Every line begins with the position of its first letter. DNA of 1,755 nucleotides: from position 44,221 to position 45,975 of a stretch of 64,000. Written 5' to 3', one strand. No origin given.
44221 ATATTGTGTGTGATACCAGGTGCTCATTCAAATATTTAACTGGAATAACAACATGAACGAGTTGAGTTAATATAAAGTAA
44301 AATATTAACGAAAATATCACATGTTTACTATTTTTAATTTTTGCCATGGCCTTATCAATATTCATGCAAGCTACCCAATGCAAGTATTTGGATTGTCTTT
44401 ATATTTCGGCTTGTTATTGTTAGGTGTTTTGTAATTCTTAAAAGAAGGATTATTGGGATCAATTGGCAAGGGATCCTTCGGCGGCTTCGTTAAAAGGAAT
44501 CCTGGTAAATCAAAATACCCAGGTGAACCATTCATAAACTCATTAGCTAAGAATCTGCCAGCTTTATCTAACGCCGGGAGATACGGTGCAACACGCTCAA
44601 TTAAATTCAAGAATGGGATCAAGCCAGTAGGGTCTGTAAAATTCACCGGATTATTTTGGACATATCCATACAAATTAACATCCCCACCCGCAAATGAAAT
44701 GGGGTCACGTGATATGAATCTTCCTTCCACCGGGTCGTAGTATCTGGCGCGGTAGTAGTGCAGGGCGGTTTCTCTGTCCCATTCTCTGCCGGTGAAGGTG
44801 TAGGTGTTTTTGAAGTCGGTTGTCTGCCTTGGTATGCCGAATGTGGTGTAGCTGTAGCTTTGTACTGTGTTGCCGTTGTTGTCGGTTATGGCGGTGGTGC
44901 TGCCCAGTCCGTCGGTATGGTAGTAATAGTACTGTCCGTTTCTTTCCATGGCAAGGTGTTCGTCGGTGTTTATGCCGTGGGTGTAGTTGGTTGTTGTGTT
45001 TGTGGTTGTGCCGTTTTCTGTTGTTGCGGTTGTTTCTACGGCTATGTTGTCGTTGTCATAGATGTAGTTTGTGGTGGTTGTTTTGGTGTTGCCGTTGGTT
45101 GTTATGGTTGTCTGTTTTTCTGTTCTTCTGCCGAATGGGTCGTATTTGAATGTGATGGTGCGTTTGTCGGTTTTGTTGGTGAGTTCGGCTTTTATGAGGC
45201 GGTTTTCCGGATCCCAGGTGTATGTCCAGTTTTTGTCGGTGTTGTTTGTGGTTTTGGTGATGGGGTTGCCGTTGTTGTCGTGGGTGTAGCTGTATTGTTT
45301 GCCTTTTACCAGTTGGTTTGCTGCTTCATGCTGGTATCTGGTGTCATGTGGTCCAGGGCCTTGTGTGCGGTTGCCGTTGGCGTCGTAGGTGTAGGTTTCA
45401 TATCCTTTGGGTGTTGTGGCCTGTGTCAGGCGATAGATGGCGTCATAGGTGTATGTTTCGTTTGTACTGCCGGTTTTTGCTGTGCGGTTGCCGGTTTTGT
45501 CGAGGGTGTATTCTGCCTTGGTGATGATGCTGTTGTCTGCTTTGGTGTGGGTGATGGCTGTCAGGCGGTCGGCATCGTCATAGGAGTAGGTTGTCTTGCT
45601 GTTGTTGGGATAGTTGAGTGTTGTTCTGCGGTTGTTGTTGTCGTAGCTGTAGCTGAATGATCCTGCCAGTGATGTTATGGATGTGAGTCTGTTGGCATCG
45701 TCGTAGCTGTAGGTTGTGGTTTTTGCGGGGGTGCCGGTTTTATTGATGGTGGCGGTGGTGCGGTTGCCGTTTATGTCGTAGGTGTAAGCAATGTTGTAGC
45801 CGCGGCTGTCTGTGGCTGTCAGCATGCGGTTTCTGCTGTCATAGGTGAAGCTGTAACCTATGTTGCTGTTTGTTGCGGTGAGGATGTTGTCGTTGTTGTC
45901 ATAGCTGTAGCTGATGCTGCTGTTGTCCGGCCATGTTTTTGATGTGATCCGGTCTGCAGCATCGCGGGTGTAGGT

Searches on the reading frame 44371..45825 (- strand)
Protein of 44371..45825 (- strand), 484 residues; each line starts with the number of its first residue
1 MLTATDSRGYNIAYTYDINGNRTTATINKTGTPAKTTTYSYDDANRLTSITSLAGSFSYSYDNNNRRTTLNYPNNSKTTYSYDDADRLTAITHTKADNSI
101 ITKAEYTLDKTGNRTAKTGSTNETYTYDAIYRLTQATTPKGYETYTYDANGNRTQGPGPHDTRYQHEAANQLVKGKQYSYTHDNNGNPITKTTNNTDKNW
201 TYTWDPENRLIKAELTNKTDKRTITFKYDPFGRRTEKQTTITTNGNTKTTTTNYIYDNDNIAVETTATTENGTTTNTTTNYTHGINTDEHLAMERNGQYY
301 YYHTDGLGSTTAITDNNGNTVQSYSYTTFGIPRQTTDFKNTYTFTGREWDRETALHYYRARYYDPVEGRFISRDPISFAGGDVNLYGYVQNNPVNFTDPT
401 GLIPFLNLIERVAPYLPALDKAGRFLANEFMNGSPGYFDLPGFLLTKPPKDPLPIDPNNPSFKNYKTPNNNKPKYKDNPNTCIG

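Call 6: search_protein_families(library=pfam, proteins=[window:44371-45825:-], max_evalue=0.01)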
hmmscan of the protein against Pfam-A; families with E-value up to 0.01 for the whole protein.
window:44371-45825:- (484 aa): 2 families
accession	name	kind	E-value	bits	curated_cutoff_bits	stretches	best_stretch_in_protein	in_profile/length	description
PF05593.20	RHS_repeat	-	1.5e-25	89.4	22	5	61-94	1-34/38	RHS Repeat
PF03527.20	RHS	-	0.00026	21.2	27.9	1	300-330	2-32/38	RHS protein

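Call 7: search_protein_families(library=ncbifam, proteins=[window:44371-45825:-], max_evalue=0.01)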
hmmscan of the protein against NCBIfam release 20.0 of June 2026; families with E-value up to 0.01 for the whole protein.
window:44371-45825:- (484 aa): 3 families
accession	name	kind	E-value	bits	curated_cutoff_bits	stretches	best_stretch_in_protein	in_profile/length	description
TIGR03696.1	Rhs_assc_core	domain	2e-26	92.3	32.5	1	326-402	1-76/76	RHS repeat-associated core domain-containing protein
NF041261.1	RHS_core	equivalog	1.9e-20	72.4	2000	3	299-402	1157-1261/1261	RHS element core protein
TIGR01643.1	YD_repeat_2x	repeat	1.3e-16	60.3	15.8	2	61-96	1-36/42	YD repeat-containing protein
